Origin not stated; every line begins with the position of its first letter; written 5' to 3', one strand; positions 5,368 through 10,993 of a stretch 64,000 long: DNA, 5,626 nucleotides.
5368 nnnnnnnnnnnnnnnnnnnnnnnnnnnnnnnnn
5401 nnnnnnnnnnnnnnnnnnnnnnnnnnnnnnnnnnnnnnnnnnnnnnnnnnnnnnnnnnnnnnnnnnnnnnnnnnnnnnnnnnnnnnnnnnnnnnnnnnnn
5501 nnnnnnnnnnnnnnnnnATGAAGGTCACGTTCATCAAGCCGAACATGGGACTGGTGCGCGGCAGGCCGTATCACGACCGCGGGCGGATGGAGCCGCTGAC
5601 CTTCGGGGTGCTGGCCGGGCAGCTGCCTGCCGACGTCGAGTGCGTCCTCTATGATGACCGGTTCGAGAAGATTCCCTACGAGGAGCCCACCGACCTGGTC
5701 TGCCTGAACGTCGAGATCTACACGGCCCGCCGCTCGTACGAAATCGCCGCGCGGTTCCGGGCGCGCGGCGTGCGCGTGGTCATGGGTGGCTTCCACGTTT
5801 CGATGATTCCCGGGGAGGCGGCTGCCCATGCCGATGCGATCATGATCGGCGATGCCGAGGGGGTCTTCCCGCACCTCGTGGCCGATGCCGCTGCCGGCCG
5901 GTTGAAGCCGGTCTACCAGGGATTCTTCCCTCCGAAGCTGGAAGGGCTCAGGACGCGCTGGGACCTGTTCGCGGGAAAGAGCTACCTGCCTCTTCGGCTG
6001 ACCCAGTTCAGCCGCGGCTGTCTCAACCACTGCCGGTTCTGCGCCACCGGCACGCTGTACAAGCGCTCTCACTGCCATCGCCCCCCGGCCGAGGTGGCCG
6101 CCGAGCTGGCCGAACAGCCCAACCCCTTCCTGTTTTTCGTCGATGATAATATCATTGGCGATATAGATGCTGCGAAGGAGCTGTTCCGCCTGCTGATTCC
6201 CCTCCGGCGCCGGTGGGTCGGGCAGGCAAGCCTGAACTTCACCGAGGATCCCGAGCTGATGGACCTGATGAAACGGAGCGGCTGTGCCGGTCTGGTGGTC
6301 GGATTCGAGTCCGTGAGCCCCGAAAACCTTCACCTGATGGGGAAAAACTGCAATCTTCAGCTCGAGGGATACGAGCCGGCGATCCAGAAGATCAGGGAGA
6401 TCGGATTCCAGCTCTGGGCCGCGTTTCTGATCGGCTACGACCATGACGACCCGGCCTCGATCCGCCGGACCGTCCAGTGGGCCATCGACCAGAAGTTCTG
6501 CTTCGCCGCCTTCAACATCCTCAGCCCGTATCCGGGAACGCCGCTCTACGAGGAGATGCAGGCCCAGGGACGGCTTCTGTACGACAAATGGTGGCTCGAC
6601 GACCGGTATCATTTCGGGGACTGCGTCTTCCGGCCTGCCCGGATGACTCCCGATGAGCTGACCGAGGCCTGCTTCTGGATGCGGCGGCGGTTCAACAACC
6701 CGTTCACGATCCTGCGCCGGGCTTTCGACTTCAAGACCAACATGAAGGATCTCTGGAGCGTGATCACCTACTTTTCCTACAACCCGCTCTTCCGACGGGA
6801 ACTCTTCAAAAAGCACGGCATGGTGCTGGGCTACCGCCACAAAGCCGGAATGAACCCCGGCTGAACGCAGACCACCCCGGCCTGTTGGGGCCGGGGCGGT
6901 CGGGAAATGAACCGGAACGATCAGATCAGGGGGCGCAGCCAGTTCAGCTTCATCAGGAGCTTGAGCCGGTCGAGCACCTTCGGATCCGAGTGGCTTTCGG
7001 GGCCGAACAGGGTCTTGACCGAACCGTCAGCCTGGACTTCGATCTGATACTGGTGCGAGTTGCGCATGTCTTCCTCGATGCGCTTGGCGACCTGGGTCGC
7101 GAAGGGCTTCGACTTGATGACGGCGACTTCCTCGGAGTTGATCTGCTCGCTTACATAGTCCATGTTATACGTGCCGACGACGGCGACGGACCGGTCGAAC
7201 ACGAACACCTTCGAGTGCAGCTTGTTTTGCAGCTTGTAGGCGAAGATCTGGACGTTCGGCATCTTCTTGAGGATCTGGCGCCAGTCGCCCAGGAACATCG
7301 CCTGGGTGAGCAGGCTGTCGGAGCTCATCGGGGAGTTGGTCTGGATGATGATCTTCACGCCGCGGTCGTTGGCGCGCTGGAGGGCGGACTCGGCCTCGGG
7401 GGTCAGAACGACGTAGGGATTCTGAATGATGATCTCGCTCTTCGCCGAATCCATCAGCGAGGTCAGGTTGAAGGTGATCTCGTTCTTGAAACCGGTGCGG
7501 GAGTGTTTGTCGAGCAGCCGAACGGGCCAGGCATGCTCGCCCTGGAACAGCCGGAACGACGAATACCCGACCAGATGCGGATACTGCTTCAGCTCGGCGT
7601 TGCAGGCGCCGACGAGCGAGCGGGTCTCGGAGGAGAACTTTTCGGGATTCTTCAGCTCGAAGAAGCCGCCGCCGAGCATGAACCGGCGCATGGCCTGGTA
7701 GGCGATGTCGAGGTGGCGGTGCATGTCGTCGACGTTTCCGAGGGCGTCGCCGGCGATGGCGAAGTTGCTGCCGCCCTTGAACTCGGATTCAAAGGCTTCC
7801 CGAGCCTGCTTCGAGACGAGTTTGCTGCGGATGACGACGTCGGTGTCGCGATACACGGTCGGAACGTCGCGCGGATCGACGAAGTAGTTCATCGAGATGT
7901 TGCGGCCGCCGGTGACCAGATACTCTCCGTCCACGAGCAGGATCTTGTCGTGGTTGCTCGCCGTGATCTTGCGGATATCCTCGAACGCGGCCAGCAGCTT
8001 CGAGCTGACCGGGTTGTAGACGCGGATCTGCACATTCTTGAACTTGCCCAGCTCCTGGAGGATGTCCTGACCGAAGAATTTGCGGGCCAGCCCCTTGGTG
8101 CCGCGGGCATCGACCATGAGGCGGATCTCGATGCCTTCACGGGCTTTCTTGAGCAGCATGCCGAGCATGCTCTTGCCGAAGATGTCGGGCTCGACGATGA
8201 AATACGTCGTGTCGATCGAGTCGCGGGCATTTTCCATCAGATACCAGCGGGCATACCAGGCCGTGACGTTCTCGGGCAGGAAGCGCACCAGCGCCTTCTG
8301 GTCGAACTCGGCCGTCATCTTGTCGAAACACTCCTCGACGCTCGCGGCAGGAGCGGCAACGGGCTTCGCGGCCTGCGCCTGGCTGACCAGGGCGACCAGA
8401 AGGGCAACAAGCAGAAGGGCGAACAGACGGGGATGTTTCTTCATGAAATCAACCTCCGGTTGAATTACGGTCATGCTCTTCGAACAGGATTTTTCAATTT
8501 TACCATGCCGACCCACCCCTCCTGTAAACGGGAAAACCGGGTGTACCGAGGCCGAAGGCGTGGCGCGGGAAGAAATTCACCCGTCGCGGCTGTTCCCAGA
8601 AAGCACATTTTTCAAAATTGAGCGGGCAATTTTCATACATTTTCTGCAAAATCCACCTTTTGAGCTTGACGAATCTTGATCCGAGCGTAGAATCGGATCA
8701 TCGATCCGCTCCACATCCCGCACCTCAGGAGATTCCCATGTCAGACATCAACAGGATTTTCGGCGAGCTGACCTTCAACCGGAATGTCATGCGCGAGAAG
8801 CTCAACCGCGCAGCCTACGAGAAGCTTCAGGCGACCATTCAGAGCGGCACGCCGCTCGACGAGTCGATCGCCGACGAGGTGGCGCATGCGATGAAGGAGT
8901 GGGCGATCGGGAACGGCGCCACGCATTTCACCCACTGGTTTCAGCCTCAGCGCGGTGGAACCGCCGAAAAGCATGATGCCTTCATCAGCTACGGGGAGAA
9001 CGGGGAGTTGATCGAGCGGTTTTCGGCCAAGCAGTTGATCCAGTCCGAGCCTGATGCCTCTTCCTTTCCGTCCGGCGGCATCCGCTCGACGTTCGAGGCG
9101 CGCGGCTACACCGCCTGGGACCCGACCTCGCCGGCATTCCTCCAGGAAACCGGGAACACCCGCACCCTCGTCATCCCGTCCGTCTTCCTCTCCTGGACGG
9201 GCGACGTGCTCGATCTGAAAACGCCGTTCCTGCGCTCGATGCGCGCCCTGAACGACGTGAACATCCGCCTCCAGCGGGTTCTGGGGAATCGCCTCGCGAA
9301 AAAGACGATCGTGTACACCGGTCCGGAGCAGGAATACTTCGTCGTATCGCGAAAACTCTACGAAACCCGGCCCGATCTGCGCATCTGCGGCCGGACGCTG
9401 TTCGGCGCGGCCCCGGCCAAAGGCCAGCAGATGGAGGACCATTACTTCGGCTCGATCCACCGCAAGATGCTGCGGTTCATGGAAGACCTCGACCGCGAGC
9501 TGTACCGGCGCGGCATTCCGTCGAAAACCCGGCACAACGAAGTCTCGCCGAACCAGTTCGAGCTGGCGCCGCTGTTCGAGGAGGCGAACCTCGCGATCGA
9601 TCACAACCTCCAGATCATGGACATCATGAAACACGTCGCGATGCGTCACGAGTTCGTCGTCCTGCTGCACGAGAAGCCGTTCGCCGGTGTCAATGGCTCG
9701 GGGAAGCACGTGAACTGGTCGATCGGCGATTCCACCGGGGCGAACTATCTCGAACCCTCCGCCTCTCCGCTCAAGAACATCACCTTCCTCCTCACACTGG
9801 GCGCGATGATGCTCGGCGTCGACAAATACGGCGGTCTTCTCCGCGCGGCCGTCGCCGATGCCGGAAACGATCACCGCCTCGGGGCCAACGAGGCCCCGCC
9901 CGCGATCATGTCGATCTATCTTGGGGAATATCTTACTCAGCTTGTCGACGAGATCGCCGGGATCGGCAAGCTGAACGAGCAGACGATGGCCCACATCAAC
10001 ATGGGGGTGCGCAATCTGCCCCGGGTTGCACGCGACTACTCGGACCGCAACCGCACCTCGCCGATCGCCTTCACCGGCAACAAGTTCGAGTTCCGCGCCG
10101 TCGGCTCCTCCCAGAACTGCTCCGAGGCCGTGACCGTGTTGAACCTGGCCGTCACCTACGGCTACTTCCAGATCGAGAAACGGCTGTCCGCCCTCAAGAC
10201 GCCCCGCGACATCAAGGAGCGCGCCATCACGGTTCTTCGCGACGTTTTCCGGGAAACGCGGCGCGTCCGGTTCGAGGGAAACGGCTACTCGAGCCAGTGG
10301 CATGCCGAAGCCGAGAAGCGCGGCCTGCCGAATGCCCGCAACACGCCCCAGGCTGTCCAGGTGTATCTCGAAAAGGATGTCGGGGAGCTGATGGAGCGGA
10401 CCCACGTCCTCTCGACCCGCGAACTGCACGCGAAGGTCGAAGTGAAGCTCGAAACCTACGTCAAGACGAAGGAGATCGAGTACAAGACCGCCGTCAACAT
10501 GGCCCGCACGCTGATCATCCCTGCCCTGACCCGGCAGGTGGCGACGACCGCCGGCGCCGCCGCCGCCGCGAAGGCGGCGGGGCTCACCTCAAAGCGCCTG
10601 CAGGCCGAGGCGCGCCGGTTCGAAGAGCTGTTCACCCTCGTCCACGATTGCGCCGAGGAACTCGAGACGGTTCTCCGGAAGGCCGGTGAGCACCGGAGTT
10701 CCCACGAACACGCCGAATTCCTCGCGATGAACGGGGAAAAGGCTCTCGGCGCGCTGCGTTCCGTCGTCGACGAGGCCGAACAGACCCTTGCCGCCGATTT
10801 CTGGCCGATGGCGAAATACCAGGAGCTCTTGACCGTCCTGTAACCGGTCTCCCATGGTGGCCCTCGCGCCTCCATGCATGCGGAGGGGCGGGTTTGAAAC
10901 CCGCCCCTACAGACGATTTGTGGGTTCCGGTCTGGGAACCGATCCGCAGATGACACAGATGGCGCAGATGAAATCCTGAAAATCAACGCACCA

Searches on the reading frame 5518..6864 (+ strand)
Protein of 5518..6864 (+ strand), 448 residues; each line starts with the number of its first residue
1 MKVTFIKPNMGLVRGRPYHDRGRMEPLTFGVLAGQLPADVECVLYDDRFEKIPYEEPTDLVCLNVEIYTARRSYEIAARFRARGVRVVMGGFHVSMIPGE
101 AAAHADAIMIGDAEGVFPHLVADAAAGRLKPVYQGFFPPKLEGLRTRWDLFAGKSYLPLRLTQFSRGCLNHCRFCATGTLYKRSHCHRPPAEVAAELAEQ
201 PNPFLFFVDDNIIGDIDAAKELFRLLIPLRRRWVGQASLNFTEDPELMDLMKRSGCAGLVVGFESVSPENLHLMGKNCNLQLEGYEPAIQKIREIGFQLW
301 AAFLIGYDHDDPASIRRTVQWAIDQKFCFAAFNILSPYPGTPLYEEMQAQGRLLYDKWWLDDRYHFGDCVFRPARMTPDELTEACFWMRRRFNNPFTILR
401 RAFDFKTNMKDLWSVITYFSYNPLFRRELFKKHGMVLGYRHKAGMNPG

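Call 40: search_protein_families(library=pfam, proteins=[window:5518-6864:+], max_evalue=0.0001)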
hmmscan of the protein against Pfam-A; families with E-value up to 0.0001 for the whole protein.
window:5518-6864:+ (448 aa): 2 families
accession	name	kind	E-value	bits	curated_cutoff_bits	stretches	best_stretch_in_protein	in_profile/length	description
PF04055.27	Radical_SAM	-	1.3e-10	42.2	29.5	1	163-321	2-165/166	Radical SAM superfamily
PF02310.24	B12-binding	-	4.4e-05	23.7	32.1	1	41-120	39-120/121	B12 binding domain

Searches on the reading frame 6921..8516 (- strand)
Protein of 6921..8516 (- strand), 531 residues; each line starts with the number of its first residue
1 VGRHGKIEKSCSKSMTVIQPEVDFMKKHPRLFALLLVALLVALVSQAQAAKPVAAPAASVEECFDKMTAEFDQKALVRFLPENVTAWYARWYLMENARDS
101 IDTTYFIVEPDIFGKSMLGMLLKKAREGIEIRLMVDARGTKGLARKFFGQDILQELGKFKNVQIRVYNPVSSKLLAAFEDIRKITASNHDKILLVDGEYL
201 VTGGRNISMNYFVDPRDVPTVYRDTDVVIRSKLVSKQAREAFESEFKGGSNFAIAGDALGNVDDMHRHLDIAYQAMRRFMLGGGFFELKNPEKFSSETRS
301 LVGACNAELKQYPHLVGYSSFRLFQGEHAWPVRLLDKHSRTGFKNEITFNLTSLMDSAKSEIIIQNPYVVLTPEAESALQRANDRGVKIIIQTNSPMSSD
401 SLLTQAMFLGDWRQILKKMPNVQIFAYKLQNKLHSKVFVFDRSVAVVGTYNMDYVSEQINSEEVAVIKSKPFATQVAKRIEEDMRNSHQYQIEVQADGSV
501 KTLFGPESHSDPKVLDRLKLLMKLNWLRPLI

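Call 40: search_protein_families(library=pfam, proteins=[window:6921-8516:-], max_evalue=0.0001)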
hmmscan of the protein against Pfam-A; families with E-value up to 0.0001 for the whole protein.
window:6921-8516:- (531 aa): 2 families
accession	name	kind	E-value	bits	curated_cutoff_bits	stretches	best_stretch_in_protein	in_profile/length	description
PF13091.12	PLDc_2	-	3.8e-33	114.6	27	2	352-483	2-131/132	PLD-like domain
PF00614.28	PLDc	-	2.4e-08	34.1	21.9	0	433-456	5-28/28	Phospholipase D Active site motif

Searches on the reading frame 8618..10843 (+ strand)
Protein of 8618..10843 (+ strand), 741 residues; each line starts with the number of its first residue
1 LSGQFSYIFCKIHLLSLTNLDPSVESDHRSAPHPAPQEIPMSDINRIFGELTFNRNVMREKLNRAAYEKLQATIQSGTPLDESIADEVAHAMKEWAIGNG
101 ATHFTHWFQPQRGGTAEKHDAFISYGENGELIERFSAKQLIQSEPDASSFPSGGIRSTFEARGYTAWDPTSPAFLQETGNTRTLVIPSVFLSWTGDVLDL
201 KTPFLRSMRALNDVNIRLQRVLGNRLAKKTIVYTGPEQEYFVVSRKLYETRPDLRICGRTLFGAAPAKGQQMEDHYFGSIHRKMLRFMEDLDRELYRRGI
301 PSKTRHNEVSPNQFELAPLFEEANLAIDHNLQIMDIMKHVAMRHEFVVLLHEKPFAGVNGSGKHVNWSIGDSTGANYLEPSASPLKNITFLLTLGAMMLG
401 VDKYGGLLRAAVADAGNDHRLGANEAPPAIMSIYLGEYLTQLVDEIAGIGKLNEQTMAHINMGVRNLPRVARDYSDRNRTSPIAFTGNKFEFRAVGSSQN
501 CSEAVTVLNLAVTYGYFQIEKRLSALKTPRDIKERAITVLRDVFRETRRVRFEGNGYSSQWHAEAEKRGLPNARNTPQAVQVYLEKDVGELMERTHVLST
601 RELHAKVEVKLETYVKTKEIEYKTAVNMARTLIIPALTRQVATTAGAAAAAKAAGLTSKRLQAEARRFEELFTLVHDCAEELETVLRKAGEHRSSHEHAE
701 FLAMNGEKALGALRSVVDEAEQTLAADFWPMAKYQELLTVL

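Call 40: search_protein_families(library=pfam, proteins=[window:8618-10843:+], max_evalue=0.0001)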
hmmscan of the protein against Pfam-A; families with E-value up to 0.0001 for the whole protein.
window:8618-10843:+ (741 aa): 3 families
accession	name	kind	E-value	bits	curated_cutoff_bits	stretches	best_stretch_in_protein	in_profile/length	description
PF12437.13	GSIII_N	-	2.1e-72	242.5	25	1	45-207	2-160/160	Glutamine synthetase type III N terminal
PF18318.6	Gln-synt_C-ter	-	6.5e-35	119.9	22.7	1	537-647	3-113/118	Glutamine synthetase C-terminal domain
PF00120.29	Gln-synt_C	-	9.3e-17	61.5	24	1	218-379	8-165/344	Glutamine synthetase, catalytic domain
